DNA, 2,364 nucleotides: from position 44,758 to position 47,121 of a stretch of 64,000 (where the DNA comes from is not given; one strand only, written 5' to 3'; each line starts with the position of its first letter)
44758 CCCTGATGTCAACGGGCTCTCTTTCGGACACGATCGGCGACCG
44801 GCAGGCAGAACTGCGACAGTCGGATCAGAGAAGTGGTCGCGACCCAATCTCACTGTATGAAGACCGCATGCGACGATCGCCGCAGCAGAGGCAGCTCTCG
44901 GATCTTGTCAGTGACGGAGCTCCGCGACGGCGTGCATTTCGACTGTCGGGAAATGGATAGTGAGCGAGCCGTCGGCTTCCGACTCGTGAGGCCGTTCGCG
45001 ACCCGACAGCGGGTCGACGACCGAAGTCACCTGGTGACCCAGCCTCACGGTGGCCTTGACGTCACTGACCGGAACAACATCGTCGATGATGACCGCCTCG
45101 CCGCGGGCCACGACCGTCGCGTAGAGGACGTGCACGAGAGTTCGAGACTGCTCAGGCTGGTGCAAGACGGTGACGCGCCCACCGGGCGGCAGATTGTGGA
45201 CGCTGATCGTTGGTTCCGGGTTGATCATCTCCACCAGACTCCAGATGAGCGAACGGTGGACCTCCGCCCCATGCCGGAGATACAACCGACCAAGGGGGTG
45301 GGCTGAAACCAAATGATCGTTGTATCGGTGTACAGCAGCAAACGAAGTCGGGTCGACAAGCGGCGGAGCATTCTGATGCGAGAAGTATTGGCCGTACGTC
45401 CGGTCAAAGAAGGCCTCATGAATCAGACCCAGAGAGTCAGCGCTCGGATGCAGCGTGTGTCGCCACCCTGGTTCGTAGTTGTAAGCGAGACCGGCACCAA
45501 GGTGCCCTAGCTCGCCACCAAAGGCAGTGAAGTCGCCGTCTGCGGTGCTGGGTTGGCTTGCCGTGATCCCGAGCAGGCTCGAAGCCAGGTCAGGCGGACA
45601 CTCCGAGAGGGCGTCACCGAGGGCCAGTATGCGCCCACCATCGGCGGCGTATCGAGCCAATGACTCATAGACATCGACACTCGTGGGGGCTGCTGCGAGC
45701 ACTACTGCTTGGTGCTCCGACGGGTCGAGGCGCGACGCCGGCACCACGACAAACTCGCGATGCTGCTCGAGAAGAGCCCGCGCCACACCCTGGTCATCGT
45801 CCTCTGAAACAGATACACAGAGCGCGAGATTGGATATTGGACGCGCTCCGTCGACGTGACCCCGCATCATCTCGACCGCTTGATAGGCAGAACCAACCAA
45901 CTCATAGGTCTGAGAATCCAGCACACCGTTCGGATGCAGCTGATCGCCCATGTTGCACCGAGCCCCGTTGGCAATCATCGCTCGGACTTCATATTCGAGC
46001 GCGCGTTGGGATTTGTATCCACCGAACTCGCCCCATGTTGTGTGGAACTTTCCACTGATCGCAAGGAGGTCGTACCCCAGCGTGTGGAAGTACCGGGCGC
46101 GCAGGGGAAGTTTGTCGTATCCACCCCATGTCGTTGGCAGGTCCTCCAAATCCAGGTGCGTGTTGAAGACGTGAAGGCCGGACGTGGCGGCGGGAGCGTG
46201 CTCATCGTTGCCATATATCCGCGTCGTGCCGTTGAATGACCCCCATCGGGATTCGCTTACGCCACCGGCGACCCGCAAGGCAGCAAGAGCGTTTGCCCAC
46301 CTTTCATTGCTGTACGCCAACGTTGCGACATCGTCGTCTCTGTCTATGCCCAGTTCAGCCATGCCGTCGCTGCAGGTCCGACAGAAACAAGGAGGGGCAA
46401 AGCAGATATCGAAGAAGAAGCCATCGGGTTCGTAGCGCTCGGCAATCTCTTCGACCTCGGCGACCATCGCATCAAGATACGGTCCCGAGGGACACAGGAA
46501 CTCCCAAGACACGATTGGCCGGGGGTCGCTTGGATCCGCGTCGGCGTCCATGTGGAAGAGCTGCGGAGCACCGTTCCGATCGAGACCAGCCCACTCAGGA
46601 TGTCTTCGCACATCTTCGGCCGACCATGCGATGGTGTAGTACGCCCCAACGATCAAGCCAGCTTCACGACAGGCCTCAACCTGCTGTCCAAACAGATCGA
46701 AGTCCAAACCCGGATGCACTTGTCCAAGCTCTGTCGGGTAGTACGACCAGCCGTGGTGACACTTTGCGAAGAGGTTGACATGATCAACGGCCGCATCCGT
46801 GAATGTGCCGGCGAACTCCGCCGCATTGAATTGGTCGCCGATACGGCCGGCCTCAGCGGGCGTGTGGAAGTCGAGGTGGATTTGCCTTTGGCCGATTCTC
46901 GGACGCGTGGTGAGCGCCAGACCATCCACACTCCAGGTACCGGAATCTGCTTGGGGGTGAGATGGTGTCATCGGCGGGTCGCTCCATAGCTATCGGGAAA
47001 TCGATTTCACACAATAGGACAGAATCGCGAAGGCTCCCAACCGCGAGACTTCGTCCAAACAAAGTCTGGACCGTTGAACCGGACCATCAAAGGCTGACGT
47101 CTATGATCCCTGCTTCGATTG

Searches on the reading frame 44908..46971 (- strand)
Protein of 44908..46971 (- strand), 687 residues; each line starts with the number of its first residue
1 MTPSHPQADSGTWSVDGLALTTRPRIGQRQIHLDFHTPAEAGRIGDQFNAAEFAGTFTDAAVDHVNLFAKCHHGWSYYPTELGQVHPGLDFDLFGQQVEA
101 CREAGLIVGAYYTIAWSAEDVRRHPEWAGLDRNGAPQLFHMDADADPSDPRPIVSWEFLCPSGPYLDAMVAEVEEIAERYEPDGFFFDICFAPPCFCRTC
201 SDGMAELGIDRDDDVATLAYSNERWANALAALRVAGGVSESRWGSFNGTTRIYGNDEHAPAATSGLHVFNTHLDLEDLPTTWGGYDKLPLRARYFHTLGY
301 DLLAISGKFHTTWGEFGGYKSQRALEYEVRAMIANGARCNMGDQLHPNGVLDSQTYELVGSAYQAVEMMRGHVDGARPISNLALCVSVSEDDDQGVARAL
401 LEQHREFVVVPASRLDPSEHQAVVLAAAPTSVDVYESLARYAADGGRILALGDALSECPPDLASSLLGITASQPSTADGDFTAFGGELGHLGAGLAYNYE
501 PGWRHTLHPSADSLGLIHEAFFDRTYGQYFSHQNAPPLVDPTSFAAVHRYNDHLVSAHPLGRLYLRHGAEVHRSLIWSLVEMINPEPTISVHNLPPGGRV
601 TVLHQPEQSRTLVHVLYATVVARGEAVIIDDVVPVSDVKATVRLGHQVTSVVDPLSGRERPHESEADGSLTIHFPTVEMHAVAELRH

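Call 31: search_protein_families(library=pfam, proteins=[window:44908-46971:-], max_evalue=0.001)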
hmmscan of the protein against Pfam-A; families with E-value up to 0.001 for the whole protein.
window:44908-46971:- (687 aa): 2 families
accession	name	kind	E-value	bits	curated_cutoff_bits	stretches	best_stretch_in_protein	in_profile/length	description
PF14871.12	GHL6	-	1.1e-26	94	35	1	49-189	1-132/132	Hypothetical glycosyl hydrolase 6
PF01120.23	Alpha_L_fucos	-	2.1e-08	34.5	25.2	1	46-192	92-214/345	Alpha-L-fucosidase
